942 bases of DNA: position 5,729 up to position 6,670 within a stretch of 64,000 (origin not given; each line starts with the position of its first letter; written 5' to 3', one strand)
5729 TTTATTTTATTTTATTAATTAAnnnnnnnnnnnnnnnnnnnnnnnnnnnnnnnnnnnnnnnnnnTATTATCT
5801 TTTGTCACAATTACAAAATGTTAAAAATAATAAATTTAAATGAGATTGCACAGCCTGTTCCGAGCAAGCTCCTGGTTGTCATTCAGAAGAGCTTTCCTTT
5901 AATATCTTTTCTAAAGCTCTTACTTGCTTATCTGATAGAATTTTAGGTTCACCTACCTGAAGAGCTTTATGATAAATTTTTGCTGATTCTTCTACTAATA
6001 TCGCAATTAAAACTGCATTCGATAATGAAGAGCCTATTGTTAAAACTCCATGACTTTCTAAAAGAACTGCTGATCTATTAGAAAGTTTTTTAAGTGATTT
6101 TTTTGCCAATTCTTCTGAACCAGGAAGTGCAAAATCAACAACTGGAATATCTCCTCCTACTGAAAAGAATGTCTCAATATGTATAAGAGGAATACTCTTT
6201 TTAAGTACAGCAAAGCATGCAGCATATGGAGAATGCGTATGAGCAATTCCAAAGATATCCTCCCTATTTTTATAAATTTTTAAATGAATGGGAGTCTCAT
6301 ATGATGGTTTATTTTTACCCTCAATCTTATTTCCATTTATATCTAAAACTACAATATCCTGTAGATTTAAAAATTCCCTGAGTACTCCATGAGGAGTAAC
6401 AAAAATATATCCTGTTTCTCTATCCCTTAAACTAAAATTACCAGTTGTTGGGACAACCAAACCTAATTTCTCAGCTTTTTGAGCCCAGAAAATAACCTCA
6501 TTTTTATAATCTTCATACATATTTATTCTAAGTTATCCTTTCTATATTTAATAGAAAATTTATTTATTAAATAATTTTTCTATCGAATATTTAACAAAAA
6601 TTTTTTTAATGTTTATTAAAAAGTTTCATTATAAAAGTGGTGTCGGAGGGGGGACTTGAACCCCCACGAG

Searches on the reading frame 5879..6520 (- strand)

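Call 62: search_protein_families(library=pfam, proteins=[window:5879-6520:-], max_evalue=0.000001)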
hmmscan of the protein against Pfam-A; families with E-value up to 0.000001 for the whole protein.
window:5879-6520:- (213 aa): 1 family
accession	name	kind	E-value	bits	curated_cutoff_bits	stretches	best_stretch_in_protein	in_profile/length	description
PF00596.27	Aldolase_II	-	1.1e-44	153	22.2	1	10-183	4-182/183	Class II Aldolase and Adducin N-terminal domain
